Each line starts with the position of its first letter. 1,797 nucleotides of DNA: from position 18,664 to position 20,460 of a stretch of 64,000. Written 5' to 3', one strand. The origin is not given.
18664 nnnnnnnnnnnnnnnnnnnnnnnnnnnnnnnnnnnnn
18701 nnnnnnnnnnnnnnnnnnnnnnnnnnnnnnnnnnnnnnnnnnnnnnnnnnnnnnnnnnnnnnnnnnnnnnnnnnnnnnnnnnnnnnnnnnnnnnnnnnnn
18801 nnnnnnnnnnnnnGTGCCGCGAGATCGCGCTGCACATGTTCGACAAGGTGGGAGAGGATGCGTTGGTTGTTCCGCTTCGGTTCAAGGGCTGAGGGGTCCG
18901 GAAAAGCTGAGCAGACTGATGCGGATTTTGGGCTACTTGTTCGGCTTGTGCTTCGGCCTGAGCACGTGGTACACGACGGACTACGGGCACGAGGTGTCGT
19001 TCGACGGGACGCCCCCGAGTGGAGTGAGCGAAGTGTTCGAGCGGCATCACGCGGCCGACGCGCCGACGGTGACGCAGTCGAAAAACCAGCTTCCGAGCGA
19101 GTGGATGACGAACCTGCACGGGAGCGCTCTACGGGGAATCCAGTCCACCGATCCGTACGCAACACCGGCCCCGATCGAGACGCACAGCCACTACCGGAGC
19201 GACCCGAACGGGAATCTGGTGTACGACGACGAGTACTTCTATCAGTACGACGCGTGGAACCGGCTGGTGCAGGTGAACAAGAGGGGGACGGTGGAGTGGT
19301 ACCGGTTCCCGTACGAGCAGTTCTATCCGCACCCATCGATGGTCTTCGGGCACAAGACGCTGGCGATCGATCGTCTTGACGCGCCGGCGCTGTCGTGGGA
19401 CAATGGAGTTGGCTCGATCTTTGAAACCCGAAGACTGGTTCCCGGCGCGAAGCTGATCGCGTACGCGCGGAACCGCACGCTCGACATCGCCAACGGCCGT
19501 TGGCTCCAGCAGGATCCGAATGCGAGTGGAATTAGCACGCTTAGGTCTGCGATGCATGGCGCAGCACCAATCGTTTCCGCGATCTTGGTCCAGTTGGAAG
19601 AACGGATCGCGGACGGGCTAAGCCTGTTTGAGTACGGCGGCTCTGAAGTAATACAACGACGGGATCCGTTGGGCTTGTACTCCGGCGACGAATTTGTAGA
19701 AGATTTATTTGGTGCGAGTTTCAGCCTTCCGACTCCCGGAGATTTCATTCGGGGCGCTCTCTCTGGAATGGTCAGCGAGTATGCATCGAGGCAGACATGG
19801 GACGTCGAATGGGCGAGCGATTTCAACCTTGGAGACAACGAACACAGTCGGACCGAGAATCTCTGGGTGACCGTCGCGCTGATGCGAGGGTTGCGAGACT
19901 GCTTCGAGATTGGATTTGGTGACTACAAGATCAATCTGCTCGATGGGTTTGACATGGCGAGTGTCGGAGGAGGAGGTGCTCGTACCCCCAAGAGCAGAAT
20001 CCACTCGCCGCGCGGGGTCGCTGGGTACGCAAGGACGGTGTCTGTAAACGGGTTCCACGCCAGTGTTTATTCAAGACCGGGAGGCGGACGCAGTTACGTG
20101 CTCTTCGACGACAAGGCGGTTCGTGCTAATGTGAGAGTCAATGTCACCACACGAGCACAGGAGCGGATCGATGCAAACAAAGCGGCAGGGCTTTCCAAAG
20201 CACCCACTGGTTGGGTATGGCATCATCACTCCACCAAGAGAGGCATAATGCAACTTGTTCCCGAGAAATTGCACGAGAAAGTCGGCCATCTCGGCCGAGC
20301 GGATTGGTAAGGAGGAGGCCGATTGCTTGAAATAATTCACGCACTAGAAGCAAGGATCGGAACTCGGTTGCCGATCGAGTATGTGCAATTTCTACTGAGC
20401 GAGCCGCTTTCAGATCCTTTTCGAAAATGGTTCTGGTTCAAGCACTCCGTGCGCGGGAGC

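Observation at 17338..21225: Array of orphan Rhs C-terminal toxin cassettes (AHH and WHH nucleases) with recombination repeats but no full-length Rhs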

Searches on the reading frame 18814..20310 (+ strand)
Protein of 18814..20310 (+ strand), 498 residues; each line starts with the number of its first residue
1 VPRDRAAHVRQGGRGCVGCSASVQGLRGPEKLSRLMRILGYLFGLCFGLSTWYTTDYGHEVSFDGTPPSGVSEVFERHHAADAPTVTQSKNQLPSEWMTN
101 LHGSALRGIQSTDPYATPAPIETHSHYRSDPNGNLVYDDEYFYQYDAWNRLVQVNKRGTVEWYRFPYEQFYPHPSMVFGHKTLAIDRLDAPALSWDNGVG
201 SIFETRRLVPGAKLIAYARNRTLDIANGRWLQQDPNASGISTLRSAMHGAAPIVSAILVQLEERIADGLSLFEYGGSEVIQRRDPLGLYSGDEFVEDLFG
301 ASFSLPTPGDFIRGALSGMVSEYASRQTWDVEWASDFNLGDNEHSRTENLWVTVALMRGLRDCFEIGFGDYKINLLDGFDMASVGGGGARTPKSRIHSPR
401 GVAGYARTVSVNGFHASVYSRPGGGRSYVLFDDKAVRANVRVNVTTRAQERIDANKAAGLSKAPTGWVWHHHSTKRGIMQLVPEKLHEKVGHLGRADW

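Call 6: search_protein_families(library=pfam, max_evalue=0.1, proteins=[window:18814-20310:+])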
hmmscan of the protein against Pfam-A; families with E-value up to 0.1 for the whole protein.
window:18814-20310:+ (498 aa): 2 families
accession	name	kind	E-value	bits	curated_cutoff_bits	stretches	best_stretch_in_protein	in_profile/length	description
PF14414.12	WHH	-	8.2e-10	38.7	25.1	1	462-494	4-35/43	A nuclease of the HNH/ENDO VII superfamily with conserved WHH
PF12639.13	Colicin-DNase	-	1.6e-07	32.4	25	1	451-494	52-96/96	DNase/tRNase domain of colicin-like bacteriocin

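Call 10: search_protein_families(library=ncbifam, max_evalue=1, proteins=[window:18814-20310:+])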
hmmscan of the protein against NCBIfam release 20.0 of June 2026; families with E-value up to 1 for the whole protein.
window:18814-20310:+ (498 aa): 1 family
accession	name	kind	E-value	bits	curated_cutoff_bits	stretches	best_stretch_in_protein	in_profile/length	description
NF033466.0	blaRCP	exception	0.061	12.5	600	1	414-479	3-72/293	RCP family class A beta-lactamase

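Call 13: find_homologous_proteins(query=window:18919-20310:+, max_evalue=0.001)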
Query window:18919-20310:+ (463 aa): 21 proteins with E <= 0.001 among 8000 candidates.
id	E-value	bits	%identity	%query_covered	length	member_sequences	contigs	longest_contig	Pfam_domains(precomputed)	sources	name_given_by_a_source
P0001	0.0e+0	1086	100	100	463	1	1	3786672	PF14414.13,PF12639.14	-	-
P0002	1.1e-114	402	57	72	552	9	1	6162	PF14414.13,PF12639.14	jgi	jgi:hypothetical protein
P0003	2.6e-65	239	55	43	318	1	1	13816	PF15650.14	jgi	jgi:hypothetical protein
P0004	2.1e-52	197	44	40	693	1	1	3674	-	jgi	jgi:hypothetical protein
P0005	2.1e-48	183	45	39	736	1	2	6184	-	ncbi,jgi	ncbi:MAG: hypothetical protein ACK58T_32880 [Phycisphaerae bacterium]|jgi:hypothetical protein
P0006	1.8e-46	177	45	43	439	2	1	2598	-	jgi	jgi:hypothetical protein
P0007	7.2e-42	162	48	27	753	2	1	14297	PF05593.20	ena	-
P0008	1.2e-41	161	45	40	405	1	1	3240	PF14412.13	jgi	jgi:hypothetical protein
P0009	2.9e-41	160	55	25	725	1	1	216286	-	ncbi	-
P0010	7.9e-38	148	46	38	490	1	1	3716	-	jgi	jgi:hypothetical protein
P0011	8.0e-38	148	46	38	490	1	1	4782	-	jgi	jgi:hypothetical protein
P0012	3.6e-34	136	44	41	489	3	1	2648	PF21111.4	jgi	jgi:hypothetical protein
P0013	1.1e-31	128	50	28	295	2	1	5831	-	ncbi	-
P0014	8.6e-27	112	49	29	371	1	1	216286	-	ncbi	-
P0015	4.3e-25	106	30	69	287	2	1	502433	PF14414.13,PF12639.14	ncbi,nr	ncbi:MAG: HNH endonuclease, partial [Planctomycetes bacterium]|nr:HNH endonuclease [Planctomycetota 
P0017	2.4e-17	81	36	28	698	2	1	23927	PF07591.16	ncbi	-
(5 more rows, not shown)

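Call 16: find_encoding_contigs(protein=P0001, flank=10000, max_places=3)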
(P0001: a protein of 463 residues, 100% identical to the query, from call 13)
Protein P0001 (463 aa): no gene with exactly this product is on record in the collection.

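Call 17: find_encoding_contigs(protein=P0009, flank=10000, max_places=3)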
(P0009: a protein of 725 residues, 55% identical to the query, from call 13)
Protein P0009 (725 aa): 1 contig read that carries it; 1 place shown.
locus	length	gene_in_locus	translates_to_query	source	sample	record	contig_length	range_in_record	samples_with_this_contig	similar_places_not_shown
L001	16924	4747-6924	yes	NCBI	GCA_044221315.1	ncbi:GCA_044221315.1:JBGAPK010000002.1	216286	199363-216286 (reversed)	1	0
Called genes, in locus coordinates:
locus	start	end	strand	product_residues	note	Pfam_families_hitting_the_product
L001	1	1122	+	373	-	?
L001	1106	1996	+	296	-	-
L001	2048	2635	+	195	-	-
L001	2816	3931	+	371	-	-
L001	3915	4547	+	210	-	-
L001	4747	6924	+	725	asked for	-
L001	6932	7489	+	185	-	-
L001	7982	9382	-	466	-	PF00083:Sugar_tr, PF07690:MFS_1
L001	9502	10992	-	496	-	PF04966:OprB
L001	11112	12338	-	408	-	-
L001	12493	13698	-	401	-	PF13579:Glyco_trans_4_4 (weak), PF13439:Glyco_transf_4, PF00534:Glycos_transf_1, PF13692:Glyco_trans_1_4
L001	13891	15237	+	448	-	PF03446:NAD_binding_2 (weak), PF03721:UDPG_MGDP_dh_N, PF00984:UDPG_MGDP_dh, PF03720:UDPG_MGDP_dh_C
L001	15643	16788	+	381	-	-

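Call 21: find_encoding_contigs(protein=P0007, flank=10000, max_places=2)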
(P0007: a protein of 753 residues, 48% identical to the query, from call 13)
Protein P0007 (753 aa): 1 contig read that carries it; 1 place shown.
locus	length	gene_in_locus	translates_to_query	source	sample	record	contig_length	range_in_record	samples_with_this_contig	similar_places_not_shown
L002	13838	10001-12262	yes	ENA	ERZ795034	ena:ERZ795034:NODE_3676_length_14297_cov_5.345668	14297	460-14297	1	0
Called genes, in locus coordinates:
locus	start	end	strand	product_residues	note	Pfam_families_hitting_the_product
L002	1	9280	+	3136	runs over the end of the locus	PF05593:RHS_repeat (faint), PF14412:AHH (weak)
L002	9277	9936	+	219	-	PF07791:Imm11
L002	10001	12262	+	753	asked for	PF05593:RHS_repeat (faint)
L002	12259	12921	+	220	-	-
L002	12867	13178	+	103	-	-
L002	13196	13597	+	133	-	-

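Call 22: find_encoding_contigs(protein=P0017, flank=10000, max_places=2)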
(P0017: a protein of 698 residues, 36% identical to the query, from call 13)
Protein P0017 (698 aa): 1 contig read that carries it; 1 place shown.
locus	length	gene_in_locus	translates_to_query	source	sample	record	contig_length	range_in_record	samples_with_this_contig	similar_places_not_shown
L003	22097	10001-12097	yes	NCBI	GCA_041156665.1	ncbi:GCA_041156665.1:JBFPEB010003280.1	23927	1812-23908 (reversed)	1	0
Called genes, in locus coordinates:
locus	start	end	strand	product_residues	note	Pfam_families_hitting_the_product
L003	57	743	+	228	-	PF02525:Flavodoxin_2, PF03358:FMN_red (weak)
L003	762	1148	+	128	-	PF12833:HTH_18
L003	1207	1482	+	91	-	-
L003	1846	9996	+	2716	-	-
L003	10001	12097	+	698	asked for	PF07591:PT-HINT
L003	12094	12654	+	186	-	-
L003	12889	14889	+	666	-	PF03958:Secretin_N, PF00263:Secretin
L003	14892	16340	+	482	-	-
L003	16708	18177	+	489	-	-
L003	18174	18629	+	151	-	-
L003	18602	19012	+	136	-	-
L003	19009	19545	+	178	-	-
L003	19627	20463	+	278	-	-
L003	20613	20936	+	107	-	-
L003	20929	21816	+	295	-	-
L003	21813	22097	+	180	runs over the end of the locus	-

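Call 23: search_protein_families(library=pfam, max_evalue=0.01, proteins=[L003:1846-9996:+, L002:2-9280:+])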
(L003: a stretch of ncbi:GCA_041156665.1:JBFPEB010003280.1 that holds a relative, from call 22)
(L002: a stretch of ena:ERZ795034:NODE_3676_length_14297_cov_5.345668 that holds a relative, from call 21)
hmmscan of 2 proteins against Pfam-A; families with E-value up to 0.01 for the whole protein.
L003:1846-9996:+ (2716 aa): 1 family
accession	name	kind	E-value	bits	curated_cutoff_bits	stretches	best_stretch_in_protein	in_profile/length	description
PF05593.20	RHS_repeat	-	7.8e-06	26.6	22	0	2287-2314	4-31/38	RHS Repeat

L002:2-9280:+ (3092 aa): 2 families
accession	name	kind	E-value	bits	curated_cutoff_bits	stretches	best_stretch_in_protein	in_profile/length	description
PF05593.20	RHS_repeat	-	4.2e-07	30.6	22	0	2520-2546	1-28/38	RHS Repeat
PF14412.12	AHH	-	3.7e-06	27.3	22.3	1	2990-3062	17-94/111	A nuclease family of the HNH/ENDO VII superfamily with conserved AHH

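Call 29: find_homologous_proteins(query=A1, max_evalue=0.001)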
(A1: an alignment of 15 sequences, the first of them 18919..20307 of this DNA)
Query A1 (15 sequences) (463 aa, profile of the alignment): 32 proteins with E <= 0.001 among 8000 candidates.
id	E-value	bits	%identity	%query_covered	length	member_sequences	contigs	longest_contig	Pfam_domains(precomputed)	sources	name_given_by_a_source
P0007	5.1e-260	883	48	27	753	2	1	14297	PF05593.20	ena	-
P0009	6.1e-238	810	55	25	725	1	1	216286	-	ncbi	-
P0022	1.2e-197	677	52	49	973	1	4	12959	PF14412.13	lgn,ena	-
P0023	1.5e-191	657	49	51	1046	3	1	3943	PF05593.20,PF25023.2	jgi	jgi:YD repeat-containing protein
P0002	1.6e-188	647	57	72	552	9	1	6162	PF14414.13,PF12639.14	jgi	jgi:hypothetical protein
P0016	5.9e-155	536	41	27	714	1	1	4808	PF05593.20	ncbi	-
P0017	2.3e-138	481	36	28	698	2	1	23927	PF07591.16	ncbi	-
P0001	6.0e-136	473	100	100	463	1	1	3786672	PF14414.13,PF12639.14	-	-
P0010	1.8e-118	415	46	38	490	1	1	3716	-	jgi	jgi:hypothetical protein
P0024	2.1e-118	415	30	49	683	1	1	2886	-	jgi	jgi:hypothetical protein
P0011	1.4e-117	412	46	38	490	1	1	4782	-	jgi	jgi:hypothetical protein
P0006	1.6e-117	412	45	43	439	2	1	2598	-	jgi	jgi:hypothetical protein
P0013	8.9e-112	393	50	28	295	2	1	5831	-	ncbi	-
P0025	7.0e-98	347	34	38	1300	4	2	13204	PF05593.20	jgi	jgi:YD repeat-containing protein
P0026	2.3e-97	346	34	40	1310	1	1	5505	PF05593.20,PF25023.2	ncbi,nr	ncbi:MAG: RHS repeat protein [Phycisphaeraceae bacterium]|nr:RHS repeat protein [Phycisphaeraceae ba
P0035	2.1e-7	48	60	19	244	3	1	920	-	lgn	-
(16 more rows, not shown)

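Call 36: search_protein_families(library=pfam, max_evalue=10, proteins=[P0004, P0005, P0009, P0014])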
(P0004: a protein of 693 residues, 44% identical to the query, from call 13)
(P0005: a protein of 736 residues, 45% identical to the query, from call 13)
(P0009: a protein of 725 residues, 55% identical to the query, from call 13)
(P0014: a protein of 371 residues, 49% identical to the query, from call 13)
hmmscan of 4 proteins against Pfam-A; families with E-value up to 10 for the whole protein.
P0004 (693 aa): 1 family
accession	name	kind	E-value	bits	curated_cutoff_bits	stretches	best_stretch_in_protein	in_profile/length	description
PF05593.20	RHS_repeat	-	0.00039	21.2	22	1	102-131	2-36/38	RHS Repeat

P0005 (736 aa): 1 family
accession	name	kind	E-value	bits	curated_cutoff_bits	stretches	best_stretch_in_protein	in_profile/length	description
PF05593.20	RHS_repeat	-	0.00014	22.7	22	3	174-191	20-37/38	RHS Repeat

P0009 (725 aa): 3 families
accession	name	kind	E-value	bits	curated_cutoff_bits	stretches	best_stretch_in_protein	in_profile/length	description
PF05593.20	RHS_repeat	-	0.004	18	22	1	203-217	19-33/38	RHS Repeat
PF09533.15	DUF2380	-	0.02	14.8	26.3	1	633-709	99-175/187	Predicted lipoprotein of unknown function (DUF2380)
PF14412.12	AHH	-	0.027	14.9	22.3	1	632-708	16-107/111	A nuclease family of the HNH/ENDO VII superfamily with conserved AHH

P0014 (371 aa): 2 families
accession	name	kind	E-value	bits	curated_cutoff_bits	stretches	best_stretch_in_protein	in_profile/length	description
PF07676.18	PD40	-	0.15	12.5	20.9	1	88-108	17-33/38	WD40-like Beta Propeller Repeat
PF09533.15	DUF2380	-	0.34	10.8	26.3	1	279-351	99-171/187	Predicted lipoprotein of unknown function (DUF2380)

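Call 41: find_encoding_contigs(protein=P0011, flank=5000, max_places=3)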
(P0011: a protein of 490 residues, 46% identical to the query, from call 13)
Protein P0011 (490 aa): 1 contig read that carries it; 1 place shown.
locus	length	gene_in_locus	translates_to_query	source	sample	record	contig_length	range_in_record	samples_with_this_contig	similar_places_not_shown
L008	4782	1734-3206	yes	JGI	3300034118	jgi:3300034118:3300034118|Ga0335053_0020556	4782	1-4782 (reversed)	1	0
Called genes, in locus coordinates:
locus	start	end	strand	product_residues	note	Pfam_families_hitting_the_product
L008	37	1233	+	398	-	-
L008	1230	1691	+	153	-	PF14567:SUKH_5, PF09346:SMI1_KNR4, PF14568:SUKH_6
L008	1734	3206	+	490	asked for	-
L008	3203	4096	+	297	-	-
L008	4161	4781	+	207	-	?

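Call 42: find_encoding_contigs(protein=P0010, flank=5000, max_places=3)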
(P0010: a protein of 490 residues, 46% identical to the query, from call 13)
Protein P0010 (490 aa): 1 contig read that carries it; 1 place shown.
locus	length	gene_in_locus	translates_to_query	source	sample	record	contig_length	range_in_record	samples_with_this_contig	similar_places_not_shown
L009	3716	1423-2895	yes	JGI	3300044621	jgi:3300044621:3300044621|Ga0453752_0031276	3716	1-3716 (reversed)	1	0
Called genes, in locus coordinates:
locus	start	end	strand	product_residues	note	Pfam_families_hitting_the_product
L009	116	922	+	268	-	-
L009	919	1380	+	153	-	PF14567:SUKH_5, PF09346:SMI1_KNR4, PF14568:SUKH_6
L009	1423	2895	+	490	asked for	-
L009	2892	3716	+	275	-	?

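Call 71: search_protein_representatives(protein=P0001)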
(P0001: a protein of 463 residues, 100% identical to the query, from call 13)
Query: 463 residues. Proteins with E-value up to 0.001 (for the whole library): 932; up to 1e-10: 354; up to 1e-30: 50. The best 150 are listed.
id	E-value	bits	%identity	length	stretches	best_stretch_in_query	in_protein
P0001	0.0e+00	1086.1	100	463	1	1-463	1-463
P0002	3.5e-115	401.9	57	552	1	130-463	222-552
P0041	1.1e-81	291.4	48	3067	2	139-463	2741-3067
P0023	3.2e-78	280.0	51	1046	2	130-371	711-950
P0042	8.8e-74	265.4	45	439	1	138-463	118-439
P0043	3.2e-67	243.7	53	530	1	131-361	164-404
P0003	8.3e-66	239.1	54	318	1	141-356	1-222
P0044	4.3e-57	210.3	45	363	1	134-461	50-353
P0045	1.1e-55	205.6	45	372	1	173-461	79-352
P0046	1.4e-50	188.8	47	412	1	130-362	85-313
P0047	4.0e-50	187.3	47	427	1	130-363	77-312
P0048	2.9e-49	184.5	40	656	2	134-463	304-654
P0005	6.7e-49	183.3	44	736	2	139-318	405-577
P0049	8.1e-48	179.7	43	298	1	179-463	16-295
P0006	5.8e-47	176.9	47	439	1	130-329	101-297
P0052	7.0e-43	163.5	49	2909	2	130-306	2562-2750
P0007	2.3e-42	161.8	54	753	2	131-255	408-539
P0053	7.5e-42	160.1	47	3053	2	130-306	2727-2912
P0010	2.5e-38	148.4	48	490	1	130-309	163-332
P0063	1.4e-37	146.0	39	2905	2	172-459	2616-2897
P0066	3.2e-35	138.2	44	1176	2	141-342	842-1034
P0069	1.2e-33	133.1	37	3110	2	108-454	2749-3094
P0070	2.4e-33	132.0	36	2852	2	132-461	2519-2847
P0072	7.2e-33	130.4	45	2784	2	143-345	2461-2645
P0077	5.3e-31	124.3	46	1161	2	181-338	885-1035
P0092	1.9e-28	115.9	36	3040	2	133-351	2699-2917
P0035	2.5e-27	112.2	68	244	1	15-105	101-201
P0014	2.7e-27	112.0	54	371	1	138-255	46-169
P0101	7.4e-27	110.6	38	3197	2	133-325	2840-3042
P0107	5.8e-26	107.7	41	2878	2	142-359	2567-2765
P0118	6.1e-24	101.0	40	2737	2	177-333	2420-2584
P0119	6.9e-24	100.8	45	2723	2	133-318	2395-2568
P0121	9.5e-24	100.4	40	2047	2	135-325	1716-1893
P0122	1.0e-23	100.3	59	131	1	64-144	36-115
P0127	2.3e-23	99.1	39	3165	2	175-333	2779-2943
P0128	2.6e-23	98.9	36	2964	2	143-335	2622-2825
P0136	4.3e-22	94.9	43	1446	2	135-259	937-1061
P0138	6.1e-22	94.4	41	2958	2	132-264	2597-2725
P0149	4.7e-21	91.5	47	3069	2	137-264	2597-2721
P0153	1.5e-20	89.8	32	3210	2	135-309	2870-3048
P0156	1.8e-20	89.5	42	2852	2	137-320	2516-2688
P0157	2.5e-20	89.1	33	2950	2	139-312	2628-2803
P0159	3.4e-20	88.7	45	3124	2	135-259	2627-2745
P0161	4.4e-20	88.3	40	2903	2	133-255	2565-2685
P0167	9.7e-20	87.1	48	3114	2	143-287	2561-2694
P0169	1.2e-19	86.8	39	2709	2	136-304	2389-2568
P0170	1.4e-19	86.6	42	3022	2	135-259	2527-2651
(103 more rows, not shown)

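Call 72: list_cluster_members(proteins=[P0041, P0052, P0053, P0149, P0167, P0072, P0119, P0159, P0107, P0156])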
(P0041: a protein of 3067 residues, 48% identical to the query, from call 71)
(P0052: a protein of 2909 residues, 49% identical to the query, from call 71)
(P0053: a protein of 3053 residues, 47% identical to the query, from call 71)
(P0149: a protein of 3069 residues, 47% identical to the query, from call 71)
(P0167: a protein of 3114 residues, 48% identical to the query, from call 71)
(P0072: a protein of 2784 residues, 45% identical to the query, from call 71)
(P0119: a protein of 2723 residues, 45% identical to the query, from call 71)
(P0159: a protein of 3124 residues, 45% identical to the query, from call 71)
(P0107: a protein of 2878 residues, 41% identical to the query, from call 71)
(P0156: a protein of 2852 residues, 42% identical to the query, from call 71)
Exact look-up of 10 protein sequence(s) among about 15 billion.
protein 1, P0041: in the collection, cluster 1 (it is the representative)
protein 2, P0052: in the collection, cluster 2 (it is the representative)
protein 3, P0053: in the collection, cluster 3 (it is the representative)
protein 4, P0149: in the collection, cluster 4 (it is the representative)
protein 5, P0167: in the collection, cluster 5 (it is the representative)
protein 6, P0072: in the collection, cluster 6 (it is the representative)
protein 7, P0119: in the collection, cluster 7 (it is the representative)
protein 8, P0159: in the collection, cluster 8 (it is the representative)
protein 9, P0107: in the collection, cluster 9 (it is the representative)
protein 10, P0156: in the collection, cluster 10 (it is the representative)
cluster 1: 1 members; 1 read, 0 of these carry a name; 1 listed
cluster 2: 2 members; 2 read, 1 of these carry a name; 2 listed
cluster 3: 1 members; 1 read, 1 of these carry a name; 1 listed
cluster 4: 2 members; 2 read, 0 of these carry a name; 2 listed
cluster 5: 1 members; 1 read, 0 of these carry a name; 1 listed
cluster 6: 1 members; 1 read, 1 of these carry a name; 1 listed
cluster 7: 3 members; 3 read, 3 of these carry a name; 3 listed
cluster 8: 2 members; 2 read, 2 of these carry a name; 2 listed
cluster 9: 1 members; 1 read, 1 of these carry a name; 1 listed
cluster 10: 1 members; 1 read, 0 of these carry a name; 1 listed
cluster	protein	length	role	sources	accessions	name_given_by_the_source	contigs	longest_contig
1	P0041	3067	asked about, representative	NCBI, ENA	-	-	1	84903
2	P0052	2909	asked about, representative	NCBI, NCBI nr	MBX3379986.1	MAG: hypothetical protein KF805_07810 [Phycisphaeraceae bacterium] | hypothetical protein [Phycisphaeraceae bacterium]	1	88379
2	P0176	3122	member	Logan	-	-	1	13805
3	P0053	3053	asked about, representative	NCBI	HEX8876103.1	MAG TPA: AHH domain-containing protein [Phycisphaerales bacterium]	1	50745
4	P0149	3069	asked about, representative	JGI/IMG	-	-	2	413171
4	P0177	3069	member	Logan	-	-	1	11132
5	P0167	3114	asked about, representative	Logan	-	-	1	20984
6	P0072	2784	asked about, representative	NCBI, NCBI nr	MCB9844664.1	MAG: AHH domain-containing protein [Phycisphaeraceae bacterium] | AHH domain-containing protein [Phycisphaeraceae bacterium]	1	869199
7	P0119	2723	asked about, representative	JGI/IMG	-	hypothetical protein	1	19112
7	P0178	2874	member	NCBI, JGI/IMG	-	hypothetical protein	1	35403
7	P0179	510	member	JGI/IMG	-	hypothetical protein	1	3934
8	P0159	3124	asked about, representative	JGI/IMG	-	YD repeat-containing protein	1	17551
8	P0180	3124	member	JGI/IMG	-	YD repeat-containing protein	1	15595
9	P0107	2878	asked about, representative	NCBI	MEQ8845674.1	MAG: hypothetical protein RIB58_12550 [Phycisphaerales bacterium]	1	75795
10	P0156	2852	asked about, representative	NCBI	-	-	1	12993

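Call 73: search_protein_families(library=ncbifam, max_evalue=1, proteins=[P0002, P0007, P0009, P0023, P0026, P0041])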
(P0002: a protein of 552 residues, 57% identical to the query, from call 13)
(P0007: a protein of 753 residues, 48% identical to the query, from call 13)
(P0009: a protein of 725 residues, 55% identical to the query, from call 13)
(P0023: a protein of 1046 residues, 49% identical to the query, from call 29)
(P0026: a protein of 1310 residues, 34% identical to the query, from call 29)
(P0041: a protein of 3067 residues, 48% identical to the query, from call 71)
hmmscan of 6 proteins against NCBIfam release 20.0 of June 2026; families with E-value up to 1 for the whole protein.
P0002 (552 aa): 1 family
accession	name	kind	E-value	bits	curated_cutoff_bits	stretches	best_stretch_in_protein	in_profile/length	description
TIGR03696.1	Rhs_assc_core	domain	2.5e-06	27.9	32.5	1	277-294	35-52/76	RHS repeat-associated core domain-containing protein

P0007 (753 aa): 1 family
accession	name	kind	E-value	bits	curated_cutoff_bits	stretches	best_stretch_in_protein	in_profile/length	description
TIGR03696.1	Rhs_assc_core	domain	0.0011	19.4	32.5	1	455-537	23-76/76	RHS repeat-associated core domain-containing protein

P0009 (725 aa): 1 family
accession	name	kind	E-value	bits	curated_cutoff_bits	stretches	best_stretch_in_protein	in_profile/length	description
TIGR03696.1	Rhs_assc_core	domain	1e-05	25.9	32.5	0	497-520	53-76/76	RHS repeat-associated core domain-containing protein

P0023 (1046 aa): 2 families
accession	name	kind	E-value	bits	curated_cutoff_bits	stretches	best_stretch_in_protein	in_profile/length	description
TIGR01643.1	YD_repeat_2x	repeat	3e-11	43.3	15.8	2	5-35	1-31/42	YD repeat-containing protein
TIGR03696.1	Rhs_assc_core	domain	2.1e-05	24.9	32.5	1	812-835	53-76/76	RHS repeat-associated core domain-containing protein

P0026 (1310 aa): 2 families
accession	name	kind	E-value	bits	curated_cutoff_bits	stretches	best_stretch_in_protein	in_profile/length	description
TIGR01643.1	YD_repeat_2x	repeat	4.1e-18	65.1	15.8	3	246-277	1-32/42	YD repeat-containing protein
TIGR03696.1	Rhs_assc_core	domain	0.00011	22.6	32.5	1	1071-1094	53-76/76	RHS repeat-associated core domain-containing protein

P0041 (3067 aa): 1 family
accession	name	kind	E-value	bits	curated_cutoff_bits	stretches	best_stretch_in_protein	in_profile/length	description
TIGR01643.1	YD_repeat_2x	repeat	8.6e-06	26.1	15.8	1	2139-2169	1-31/42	YD repeat-containing protein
